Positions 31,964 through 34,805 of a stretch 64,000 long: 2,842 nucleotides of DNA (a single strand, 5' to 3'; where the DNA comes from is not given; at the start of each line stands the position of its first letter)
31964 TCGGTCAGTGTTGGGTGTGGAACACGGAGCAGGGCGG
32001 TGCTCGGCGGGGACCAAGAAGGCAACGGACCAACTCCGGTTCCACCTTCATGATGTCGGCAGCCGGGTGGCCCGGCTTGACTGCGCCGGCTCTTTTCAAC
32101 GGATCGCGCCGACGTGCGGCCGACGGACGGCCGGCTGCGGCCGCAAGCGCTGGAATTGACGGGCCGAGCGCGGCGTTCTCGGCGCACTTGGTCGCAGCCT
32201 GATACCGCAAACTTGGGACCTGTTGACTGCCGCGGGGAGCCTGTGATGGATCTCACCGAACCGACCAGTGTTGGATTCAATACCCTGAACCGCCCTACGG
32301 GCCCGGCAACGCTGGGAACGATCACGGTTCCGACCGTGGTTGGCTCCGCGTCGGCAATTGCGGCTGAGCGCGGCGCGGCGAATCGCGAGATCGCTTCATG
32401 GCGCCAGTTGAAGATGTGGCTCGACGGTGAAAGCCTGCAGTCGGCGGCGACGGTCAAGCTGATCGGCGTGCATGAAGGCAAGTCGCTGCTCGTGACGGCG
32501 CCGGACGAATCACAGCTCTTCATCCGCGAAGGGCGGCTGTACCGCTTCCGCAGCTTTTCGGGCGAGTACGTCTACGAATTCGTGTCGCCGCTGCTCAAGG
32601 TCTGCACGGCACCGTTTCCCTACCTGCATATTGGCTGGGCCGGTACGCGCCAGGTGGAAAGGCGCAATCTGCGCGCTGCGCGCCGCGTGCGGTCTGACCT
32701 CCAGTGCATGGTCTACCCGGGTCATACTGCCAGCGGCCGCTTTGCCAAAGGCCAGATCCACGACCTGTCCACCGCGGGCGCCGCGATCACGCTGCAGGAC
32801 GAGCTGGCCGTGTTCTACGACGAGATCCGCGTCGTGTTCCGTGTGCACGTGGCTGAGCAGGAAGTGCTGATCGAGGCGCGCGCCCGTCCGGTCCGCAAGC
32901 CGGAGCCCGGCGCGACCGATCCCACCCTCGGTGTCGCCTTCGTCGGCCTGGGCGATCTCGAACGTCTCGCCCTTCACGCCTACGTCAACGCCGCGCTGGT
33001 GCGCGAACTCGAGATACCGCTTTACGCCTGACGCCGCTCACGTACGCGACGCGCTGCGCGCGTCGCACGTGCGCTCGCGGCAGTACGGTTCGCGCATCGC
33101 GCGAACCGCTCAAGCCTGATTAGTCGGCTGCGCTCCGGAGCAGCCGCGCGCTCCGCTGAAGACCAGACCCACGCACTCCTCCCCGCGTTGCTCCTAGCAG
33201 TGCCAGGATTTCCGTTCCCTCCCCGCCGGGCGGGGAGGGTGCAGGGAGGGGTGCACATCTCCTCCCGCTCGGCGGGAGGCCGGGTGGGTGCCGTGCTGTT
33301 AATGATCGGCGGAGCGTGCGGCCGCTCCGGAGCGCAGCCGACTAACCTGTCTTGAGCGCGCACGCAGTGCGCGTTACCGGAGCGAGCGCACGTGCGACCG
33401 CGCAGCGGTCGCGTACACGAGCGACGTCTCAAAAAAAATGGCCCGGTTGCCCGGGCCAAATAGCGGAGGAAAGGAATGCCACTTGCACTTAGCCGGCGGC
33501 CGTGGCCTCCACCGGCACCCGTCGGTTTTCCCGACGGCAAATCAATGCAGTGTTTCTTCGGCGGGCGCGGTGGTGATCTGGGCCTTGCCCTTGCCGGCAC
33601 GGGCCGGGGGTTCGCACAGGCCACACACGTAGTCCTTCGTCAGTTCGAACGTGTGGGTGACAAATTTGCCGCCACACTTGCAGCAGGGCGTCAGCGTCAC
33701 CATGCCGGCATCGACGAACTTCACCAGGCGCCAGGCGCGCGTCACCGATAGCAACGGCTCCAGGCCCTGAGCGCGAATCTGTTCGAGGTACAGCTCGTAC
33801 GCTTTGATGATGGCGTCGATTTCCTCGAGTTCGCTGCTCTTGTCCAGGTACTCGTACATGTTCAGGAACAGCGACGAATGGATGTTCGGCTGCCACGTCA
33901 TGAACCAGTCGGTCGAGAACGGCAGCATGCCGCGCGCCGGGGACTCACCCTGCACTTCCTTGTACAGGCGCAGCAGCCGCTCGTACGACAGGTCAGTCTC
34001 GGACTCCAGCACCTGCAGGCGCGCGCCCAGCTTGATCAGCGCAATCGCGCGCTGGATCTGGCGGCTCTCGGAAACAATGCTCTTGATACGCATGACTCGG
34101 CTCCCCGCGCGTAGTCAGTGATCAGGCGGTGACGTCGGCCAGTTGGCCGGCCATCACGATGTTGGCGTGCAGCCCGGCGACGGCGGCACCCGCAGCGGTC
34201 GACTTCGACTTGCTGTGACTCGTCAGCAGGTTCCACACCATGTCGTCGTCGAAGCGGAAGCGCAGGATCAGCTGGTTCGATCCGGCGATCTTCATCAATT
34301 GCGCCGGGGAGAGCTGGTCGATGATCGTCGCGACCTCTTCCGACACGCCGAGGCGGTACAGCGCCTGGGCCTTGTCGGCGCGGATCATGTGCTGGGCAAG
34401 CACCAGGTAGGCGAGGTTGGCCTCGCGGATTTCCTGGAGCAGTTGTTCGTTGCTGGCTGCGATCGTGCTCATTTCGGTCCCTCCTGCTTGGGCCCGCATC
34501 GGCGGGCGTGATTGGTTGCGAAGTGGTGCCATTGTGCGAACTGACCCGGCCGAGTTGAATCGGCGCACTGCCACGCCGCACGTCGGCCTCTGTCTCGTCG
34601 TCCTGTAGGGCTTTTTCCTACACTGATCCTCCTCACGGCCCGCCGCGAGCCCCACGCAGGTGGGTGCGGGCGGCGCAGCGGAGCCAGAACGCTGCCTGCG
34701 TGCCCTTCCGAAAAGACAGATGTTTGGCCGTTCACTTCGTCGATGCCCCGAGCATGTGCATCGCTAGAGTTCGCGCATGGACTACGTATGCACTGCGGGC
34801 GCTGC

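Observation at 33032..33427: Two copies of a ~380-400 nt nested-palindrome element with compensatory stem changes, each starting directly after a stop codon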

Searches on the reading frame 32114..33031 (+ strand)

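Call 14: search_protein_families(library=pfam, proteins=[window:32114-33031:+])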
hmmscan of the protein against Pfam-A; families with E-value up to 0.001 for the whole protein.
window:32114-33031:+ (305 aa): 2 families
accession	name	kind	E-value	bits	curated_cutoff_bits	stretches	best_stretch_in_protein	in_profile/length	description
PF12945.12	PilZNR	-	1.1e-07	32.3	23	1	108-173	15-82/85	Flagellar protein YcgR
PF07238.19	PilZ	-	1.6e-06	28.8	22.5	1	186-292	2-101/102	PilZ domain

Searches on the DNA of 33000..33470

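Call 57: search_rna_families(source=window, start=33000, end=33470, threshold=evalue, max_evalue=5)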
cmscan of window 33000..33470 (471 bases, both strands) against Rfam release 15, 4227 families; matches with E-value up to 5: 15.
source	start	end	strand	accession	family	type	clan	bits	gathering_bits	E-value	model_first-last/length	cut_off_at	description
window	33431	33470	-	RF02435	SpF41_sRNA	Gene; sRNA;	-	22.2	52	0.39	66-105/105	5'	Streptococcus sRNA SpF41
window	33428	33458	-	RF04319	BTncRNA_FopS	Gene; sRNA;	-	18.5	56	2.2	40-71/71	no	Bacteroidetes FopS (family of paralogous sRNAs)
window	33216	33243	+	RF02795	Pab91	Gene; snRNA; snoRNA; HACA-box;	-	18.2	71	0.92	1-57/57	no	Pab91 RNA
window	33433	33470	-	RF02278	Betaproteobacteria_toxic_sRNA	Gene; sRNA;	-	17.9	50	0.4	5-64/64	5'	Betaproteobacteria toxic small RNA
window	33219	33280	+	RF04123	mir-3127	Gene; miRNA;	-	17.7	82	2.8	1-87/87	no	mir-3127 microRNA precursor family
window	33424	33470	-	RF00519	suhB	Gene; sRNA;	CL00108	17.6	41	0.37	28-77/77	5'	Makes More Granules Regulator RNA (mmgR)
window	33213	33240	-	RF02795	Pab91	Gene; snRNA; snoRNA; HACA-box;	-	17.5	71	1.4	1-57/57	no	Pab91 RNA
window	33435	33458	+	RF01356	CRISPR-DR28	Gene; CRISPR;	-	17.2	35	2.5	1-24/24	no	CRISPR RNA direct repeat element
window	33222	33278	+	RF00914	mir-674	Gene; miRNA;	-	17.2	93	2.5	1-77/77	no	mir-674 microRNA precursor family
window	33433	33470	-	RF02702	AgvB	Gene; sRNA;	-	16.1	56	1.8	20-62/62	5'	Anti GcvB sRNA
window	33037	33124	+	RF00371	sroE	Gene; sRNA;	-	15.7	51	0.72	1-92/92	no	sroE RNA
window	33030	33067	-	RF03242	mir-1397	Gene; miRNA;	-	15.5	70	3.3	1-84/84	no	mir-1397 microRNA precursor family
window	33211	33284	+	RF03191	mir-1913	Gene; miRNA;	-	15.5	105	4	1-80/80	no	mir-1913 microRNA precursor family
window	33216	33240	-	RF04132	mir-4436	Gene; miRNA;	-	14.3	74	5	1-85/85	no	mir-4436 microRNA precursor family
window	33432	33470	-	RF02837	anti-hemB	Gene; sRNA;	-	13.2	49.5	2.1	39-81/81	5'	Burkholderia RNA 7 (anti-hemB)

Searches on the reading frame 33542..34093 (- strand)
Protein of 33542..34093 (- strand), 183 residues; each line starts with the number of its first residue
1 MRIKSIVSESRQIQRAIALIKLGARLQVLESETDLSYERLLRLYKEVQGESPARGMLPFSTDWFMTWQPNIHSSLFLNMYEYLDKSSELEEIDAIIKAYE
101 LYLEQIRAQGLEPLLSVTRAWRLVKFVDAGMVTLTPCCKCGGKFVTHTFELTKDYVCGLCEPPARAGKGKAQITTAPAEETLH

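Call 14: search_protein_families(library=pfam, proteins=[window:33542-34093:-])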
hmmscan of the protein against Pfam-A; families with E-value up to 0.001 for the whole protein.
window:33542-34093:- (183 aa): 1 family
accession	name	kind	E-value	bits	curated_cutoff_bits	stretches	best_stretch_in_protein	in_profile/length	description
PF05280.16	FlhC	-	6.9e-85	283.6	27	1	1-171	1-171/173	Flagellar transcriptional activator (FlhC)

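Call 30: find_homologous_proteins(query=window:33542-34093:-)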
Query window:33542-34093:- (183 aa): 6245 proteins with E <= 0.001 among 6419 candidates; the best 120 are listed.
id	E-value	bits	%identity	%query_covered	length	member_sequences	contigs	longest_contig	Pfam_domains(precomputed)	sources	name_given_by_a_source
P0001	2.2e-113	394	97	100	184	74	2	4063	PF05280.17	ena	-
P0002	6.7e-113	392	97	100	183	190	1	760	PF05280.17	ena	-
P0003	3.3e-108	377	93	100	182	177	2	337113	PF05280.17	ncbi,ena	-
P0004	3.8e-107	374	90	100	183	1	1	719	PF05280.17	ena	-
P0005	4.8e-107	373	92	99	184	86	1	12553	PF05280.17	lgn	-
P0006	1.7e-106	371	95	96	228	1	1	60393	PF05280.17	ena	-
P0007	2.8e-106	371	95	96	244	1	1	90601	PF05280.17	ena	-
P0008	2.6e-103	361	92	96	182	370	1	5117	PF05280.17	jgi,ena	jgi:flagellar transcriptional activator FlhC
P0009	6.9e-102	356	92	94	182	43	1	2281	PF05280.17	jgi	jgi:flagellar transcriptional activator FlhC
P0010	1.1e-101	356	90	95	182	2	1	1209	PF05280.17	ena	-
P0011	1.2e-101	356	94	94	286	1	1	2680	PF05280.17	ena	-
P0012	1.4e-101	356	89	97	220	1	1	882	PF05280.17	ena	-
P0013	8.1e-100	350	88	94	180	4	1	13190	PF05280.17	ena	-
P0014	1.5e-99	349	86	100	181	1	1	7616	PF05280.17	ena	-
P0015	3.1e-99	348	89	93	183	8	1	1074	PF05280.17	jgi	jgi:flagellar transcriptional activator FlhC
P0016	5.8e-99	347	89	93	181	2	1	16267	PF05280.17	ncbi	-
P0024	1.6e-97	342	90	94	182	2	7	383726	PF05280.17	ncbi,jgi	jgi:flagellar transcriptional activator FlhC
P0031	8.7e-95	333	86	94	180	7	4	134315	PF05280.17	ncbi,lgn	ncbi:MAG: flagellar transcriptional regulator FlhC [Burkholderiaceae bacterium]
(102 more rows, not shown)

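Call 31: find_encoding_contigs(protein=P0024, flank=3000, max_places=2)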
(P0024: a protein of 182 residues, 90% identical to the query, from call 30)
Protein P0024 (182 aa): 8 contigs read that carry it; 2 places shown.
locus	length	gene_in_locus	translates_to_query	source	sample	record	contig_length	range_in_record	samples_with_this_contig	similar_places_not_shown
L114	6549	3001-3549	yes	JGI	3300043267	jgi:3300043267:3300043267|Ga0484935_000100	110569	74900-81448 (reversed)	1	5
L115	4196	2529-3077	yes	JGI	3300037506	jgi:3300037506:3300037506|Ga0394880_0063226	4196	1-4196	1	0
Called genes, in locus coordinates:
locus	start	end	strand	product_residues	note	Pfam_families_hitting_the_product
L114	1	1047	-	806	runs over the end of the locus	PF00702:Hydrolase, PF13242:Hydrolase_like (weak)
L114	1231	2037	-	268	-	PF00669:Flagellin_N, PF00700:Flagellin_C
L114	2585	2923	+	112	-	PF05247:FlhD, PF11198:DUF2857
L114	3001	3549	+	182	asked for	PF05280:FlhC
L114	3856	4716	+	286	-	PF20560:MotA_N, PF01618:MotA_ExbB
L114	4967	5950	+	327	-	PF13677:MotB_plug, PF00691:OmpA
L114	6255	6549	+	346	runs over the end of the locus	PF00990:GGDEF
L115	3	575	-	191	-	?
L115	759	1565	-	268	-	PF00669:Flagellin_N, PF00700:Flagellin_C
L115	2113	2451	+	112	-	PF05247:FlhD, PF11198:DUF2857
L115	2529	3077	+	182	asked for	PF05280:FlhC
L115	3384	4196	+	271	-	?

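Call 32: find_encoding_contigs(protein=P0031, flank=3000, max_places=2)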
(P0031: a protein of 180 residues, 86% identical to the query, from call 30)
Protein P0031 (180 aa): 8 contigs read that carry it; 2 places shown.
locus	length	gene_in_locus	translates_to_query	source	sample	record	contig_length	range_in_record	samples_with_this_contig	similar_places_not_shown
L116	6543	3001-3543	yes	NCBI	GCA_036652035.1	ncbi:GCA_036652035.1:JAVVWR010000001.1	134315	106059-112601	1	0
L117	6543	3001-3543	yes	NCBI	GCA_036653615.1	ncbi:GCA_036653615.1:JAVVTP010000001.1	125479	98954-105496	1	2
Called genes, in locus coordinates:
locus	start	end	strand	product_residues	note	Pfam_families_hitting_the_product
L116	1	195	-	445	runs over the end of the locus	PF02465:FliD_N, PF07196:Flagellin_IN, PF07195:FliD_C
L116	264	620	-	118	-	PF03646:FlaG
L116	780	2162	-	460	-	PF00669:Flagellin_N, PF00700:Flagellin_C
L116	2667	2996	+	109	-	PF05247:FlhD, PF11198:DUF2857 (weak)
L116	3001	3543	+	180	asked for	PF05280:FlhC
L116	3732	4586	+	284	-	PF20560:MotA_N, PF01618:MotA_ExbB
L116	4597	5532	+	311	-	PF13677:MotB_plug, PF00691:OmpA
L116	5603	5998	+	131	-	PF00072:Response_reg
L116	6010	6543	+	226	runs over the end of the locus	PF04344:CheZ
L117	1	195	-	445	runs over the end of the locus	PF02465:FliD_N, PF07196:Flagellin_IN, PF07195:FliD_C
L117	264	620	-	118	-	PF03646:FlaG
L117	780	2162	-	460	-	PF00669:Flagellin_N, PF00700:Flagellin_C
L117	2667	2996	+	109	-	PF05247:FlhD, PF11198:DUF2857 (weak)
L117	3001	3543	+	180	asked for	PF05280:FlhC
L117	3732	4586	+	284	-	PF20560:MotA_N, PF01618:MotA_ExbB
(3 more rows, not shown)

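Call 33: find_encoding_contigs(protein=P0016, flank=3000, max_places=2)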
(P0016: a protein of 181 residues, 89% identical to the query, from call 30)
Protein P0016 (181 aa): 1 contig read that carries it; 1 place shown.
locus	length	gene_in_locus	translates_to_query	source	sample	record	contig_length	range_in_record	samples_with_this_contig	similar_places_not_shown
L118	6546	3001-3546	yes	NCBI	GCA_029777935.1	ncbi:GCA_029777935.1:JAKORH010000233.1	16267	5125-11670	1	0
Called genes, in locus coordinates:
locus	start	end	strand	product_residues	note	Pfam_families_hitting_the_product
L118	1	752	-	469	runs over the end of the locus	PF02465:FliD_N, PF07195:FliD_C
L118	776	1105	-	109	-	PF03646:FlaG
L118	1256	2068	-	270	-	PF00669:Flagellin_N, PF00700:Flagellin_C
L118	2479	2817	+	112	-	PF05247:FlhD, PF11198:DUF2857 (weak)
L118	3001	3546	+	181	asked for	PF05280:FlhC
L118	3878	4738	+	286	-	PF20560:MotA_N, PF01618:MotA_ExbB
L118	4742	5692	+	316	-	PF13677:MotB_plug, PF00691:OmpA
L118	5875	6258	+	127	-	PF00072:Response_reg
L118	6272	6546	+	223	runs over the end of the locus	PF04344:CheZ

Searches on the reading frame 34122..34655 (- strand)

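Call 14: search_protein_families(library=pfam, proteins=[window:34122-34655:-])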
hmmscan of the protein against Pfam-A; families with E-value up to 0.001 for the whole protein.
window:34122-34655:- (177 aa): 2 families
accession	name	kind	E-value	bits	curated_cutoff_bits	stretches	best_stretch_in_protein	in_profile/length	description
PF05247.18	FlhD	-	5.4e-37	126.6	27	1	69-173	3-101/102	Flagellar transcriptional activator (FlhD)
PF11198.13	DUF2857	-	1.1e-05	25.7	36.8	1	82-152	3-73/174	Protein of unknown function (DUF2857)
